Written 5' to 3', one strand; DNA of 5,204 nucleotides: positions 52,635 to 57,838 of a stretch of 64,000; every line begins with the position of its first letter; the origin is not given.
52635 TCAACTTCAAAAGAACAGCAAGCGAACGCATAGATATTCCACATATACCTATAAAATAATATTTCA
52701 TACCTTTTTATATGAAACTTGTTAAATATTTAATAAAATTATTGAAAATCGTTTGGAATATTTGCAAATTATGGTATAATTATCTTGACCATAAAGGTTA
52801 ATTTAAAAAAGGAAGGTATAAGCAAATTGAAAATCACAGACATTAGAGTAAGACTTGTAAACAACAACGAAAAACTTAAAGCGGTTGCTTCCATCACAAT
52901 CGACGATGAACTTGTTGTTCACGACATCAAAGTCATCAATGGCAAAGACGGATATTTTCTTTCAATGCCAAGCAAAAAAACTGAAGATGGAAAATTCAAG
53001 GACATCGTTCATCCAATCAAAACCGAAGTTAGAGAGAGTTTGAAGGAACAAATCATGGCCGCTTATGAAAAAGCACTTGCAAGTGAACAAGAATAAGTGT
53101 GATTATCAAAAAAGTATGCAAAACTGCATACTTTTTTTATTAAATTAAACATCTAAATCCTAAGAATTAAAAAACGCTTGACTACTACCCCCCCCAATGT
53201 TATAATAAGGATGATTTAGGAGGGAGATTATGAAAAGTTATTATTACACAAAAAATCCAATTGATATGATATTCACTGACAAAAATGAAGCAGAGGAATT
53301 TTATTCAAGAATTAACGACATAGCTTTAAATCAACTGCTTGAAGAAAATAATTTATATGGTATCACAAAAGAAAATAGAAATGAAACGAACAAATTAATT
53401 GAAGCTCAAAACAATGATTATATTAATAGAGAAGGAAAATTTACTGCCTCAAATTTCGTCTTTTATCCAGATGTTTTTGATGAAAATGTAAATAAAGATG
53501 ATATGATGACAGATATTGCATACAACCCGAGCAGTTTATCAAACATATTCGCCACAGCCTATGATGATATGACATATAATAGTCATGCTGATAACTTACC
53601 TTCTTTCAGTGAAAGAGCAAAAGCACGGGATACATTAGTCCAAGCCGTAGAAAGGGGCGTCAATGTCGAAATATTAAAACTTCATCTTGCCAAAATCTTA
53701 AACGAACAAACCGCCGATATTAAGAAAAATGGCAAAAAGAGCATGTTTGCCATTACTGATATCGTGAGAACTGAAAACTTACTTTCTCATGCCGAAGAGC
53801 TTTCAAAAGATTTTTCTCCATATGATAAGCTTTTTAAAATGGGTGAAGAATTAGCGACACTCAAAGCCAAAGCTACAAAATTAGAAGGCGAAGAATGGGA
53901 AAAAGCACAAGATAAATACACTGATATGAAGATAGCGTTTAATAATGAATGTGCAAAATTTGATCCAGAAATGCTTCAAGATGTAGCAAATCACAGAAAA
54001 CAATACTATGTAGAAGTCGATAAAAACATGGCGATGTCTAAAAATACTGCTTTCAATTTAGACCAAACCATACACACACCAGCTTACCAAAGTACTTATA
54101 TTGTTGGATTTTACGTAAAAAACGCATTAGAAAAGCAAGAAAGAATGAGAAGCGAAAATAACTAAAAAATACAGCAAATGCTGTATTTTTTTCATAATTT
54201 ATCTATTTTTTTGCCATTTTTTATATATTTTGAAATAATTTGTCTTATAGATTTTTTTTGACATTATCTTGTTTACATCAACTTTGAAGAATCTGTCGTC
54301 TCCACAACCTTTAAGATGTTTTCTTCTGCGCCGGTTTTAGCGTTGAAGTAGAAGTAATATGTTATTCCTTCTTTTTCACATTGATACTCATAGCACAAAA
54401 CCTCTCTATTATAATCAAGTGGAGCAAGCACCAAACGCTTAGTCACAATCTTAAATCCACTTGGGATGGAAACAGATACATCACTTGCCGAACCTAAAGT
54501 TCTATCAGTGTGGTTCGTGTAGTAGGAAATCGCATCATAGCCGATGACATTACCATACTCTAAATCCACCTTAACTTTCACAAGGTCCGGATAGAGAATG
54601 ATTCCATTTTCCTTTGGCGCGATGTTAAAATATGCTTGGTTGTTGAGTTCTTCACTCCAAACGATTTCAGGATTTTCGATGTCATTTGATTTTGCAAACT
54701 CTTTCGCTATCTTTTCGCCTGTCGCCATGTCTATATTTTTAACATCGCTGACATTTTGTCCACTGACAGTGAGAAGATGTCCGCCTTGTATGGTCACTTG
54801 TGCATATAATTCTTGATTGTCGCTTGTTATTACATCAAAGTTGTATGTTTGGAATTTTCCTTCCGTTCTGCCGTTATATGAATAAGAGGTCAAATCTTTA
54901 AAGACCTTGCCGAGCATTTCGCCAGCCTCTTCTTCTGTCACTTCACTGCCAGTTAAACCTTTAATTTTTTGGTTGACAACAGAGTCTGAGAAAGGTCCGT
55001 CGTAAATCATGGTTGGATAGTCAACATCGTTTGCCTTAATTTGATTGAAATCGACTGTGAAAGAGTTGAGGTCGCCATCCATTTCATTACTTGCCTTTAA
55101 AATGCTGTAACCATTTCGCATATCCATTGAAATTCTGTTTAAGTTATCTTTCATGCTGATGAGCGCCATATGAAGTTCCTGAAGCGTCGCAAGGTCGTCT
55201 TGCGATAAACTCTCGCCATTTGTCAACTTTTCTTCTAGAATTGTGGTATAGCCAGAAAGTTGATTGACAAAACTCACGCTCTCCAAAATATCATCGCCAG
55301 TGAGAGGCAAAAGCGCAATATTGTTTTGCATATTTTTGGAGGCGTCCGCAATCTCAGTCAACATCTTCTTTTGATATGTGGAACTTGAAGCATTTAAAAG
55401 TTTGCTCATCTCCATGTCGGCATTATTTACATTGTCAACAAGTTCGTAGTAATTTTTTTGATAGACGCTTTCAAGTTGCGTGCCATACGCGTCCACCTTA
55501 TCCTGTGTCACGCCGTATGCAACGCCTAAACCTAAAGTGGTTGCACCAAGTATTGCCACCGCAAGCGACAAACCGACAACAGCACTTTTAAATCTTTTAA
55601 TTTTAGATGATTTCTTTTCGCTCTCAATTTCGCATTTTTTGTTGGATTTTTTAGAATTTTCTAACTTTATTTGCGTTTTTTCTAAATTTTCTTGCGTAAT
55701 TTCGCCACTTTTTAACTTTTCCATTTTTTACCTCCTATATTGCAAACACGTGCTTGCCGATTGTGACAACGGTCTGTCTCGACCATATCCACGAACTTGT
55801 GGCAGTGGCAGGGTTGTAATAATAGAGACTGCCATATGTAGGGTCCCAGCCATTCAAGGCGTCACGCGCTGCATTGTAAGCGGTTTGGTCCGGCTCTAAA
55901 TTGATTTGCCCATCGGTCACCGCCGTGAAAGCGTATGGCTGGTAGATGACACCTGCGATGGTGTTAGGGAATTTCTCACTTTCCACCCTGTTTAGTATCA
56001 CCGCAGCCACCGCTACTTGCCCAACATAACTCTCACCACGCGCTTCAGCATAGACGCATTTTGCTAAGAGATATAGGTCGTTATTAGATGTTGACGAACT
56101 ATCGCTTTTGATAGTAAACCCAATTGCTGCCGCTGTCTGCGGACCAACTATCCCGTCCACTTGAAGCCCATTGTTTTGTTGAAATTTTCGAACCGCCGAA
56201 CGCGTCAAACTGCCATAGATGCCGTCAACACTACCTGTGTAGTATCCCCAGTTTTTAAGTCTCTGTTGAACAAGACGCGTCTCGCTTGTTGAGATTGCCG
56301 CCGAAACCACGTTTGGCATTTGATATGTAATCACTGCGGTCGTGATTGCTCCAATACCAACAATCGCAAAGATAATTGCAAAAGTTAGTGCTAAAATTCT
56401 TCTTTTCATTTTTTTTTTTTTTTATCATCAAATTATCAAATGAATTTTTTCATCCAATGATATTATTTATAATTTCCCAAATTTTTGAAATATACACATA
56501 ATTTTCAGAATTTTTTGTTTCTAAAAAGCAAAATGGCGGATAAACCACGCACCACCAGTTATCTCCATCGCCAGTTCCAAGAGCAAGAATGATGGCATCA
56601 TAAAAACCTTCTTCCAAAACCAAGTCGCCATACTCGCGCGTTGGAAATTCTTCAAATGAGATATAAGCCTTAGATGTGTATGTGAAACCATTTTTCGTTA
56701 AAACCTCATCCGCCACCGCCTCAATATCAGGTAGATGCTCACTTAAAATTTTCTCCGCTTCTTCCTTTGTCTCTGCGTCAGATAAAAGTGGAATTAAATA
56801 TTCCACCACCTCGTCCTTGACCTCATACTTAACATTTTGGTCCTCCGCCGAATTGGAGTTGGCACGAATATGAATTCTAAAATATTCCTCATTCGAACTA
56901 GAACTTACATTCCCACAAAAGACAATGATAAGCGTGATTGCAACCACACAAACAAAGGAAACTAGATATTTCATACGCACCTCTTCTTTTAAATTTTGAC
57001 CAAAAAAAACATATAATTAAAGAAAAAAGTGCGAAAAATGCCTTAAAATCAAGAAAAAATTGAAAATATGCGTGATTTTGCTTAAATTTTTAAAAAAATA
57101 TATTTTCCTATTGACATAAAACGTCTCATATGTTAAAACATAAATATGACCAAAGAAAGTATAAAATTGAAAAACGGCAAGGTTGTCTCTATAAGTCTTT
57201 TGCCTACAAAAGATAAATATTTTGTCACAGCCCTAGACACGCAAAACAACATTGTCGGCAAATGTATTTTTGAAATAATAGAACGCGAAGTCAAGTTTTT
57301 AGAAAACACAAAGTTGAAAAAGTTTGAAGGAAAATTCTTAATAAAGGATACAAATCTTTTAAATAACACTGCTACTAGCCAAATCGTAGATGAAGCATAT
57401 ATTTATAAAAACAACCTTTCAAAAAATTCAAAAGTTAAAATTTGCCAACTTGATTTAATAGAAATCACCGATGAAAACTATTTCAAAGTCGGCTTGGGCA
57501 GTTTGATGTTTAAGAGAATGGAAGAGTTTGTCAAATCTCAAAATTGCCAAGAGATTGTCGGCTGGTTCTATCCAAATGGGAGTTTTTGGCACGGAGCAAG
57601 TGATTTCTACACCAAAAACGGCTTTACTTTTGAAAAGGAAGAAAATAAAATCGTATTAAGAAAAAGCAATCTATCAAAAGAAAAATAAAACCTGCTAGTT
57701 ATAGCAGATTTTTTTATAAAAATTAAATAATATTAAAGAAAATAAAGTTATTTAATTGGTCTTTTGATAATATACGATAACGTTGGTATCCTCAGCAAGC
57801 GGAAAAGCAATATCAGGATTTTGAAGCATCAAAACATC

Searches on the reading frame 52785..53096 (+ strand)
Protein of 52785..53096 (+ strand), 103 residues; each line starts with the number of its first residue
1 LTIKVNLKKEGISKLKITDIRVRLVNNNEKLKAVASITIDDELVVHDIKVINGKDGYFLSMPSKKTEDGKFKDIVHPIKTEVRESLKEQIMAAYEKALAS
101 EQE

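Call 6: search_protein_families(library=pfam, proteins=[window:52785-53096:+], max_evalue=0.1)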
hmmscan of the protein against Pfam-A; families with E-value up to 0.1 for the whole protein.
window:52785-53096:+ (103 aa): 1 family
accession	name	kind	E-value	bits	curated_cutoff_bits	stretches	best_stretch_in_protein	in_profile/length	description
PF04026.17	SpoVG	-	1.4e-34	118.5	29.6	1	16-96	2-82/82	SpoVG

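Call 29: find_encoding_contigs(protein=window:52785-53096:+, flank=5000, max_places=10)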
Protein window:52785-53096:+ (103 aa): 13 contigs read that carry it; 10 places shown.
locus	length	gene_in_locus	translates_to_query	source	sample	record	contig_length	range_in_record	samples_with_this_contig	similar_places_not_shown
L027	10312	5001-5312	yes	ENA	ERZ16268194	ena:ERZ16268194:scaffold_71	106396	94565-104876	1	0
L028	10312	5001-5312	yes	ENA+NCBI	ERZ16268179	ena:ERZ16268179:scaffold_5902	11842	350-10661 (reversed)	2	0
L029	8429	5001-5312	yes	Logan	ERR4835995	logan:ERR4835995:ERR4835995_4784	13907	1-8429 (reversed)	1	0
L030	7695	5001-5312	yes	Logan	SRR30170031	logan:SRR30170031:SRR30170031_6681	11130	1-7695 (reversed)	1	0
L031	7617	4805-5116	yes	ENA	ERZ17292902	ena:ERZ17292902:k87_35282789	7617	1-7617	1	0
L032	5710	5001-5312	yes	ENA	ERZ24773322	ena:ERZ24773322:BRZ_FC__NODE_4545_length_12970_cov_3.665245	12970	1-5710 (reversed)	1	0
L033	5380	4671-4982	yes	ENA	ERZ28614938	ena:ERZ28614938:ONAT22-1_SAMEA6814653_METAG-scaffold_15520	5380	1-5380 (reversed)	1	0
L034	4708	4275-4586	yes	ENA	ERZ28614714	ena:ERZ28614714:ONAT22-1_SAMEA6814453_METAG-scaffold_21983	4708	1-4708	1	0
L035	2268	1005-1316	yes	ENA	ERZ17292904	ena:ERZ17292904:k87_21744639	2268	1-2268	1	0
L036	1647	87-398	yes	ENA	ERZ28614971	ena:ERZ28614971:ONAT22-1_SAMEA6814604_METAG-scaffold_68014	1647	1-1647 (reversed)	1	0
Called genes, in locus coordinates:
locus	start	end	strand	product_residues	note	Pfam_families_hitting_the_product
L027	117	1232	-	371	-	PF01820:Dala_Dala_lig_N, PF02786:CPSase_L_D2, PF07478:Dala_Dala_lig_C, PF02222:ATP-grasp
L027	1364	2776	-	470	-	PF08245:Mur_ligase_M, PF02875:Mur_ligase_C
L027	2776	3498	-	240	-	PF00561:Abhydrolase_1, PF12697:Abhydrolase_6, PF08840:BAAT_C (weak), PF12146:Hydrolase_4 (faint), PF00561:Abhydrolase_1 (weak)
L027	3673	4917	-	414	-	PF01225:Mur_ligase, PF08245:Mur_ligase_M, PF02875:Mur_ligase_C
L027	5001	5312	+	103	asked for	PF04026:SpoVG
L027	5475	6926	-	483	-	PF20769:YPEB_N, PF14620:YPEB_PepSY1-2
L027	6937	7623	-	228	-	PF01471:PG_binding_1, PF09374:PG_binding_3 (faint), PF07486:Hydrolase_2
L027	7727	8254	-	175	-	PF09551:Spore_II_R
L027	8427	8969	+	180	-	-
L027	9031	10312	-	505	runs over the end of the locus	PF12673:SipL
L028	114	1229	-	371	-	PF01820:Dala_Dala_lig_N, PF02786:CPSase_L_D2, PF07478:Dala_Dala_lig_C, PF08443:RimK (weak), PF02222:ATP-grasp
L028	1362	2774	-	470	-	PF08245:Mur_ligase_M, PF02875:Mur_ligase_C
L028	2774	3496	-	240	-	PF00561:Abhydrolase_1, PF12697:Abhydrolase_6, PF08840:BAAT_C (weak), PF12146:Hydrolase_4 (faint), PF08386:Abhydrolase_4 (weak), PF00561:Abhydrolase_1 (weak)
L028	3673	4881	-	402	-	PF01225:Mur_ligase, PF08245:Mur_ligase_M, PF02875:Mur_ligase_C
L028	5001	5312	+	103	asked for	PF04026:SpoVG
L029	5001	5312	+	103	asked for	PF04026:SpoVG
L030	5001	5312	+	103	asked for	PF04026:SpoVG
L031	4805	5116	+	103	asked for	PF04026:SpoVG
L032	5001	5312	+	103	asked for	PF04026:SpoVG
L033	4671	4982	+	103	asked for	PF04026:SpoVG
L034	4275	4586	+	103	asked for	PF04026:SpoVG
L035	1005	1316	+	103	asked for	PF04026:SpoVG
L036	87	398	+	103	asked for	PF04026:SpoVG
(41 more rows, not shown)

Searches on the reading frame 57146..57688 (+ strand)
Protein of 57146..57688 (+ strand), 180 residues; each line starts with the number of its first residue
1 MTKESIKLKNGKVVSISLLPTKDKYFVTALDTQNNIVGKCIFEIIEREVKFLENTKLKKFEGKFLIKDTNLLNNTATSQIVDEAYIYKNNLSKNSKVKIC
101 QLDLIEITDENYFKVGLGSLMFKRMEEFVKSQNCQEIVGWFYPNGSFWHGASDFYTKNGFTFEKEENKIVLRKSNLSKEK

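Call 6: search_protein_families(library=pfam, proteins=[window:57146-57688:+], max_evalue=0.1)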
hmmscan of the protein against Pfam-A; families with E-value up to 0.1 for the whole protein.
window:57146-57688:+ (180 aa): 2 families
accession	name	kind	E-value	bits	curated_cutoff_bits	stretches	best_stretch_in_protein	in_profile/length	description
PF13508.13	Acetyltransf_7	-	0.0017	19.1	27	1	108-161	36-83/84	Acetyltransferase (GNAT) domain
PF00583.31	Acetyltransf_1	-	0.057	14.1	20.7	0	108-160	67-116/116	Acetyltransferase (GNAT) family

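Call 7: search_protein_families(library=phrogs, proteins=[window:57146-57688:+], max_evalue=0.1)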
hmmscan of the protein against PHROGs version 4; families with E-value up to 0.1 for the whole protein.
window:57146-57688:+ (180 aa): 2 families
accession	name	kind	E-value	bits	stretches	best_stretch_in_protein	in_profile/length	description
phrog_3810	-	other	0.00067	20.7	0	21-50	56-86/155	acetyltransferase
phrog_1249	-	other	0.017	15.9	1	109-167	98-153/180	acetyltransferase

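Call 55: search_protein_families(library=padloc, proteins=[window:57146-57688:+], max_evalue=0.1)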
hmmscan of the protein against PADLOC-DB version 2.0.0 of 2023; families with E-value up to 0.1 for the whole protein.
window:57146-57688:+ (180 aa): 0 families

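Call 56: search_protein_families(library=ncbifam, proteins=[window:57146-57688:+], max_evalue=0.1)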
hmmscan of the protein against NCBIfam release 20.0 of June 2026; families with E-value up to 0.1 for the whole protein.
window:57146-57688:+ (180 aa): 1 family
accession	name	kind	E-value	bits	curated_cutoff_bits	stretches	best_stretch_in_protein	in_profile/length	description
NF033952.2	AcrID1_fam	equivalog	0.037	14.4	30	1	43-97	17-71/93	AcrID1 family anti-CRISPR protein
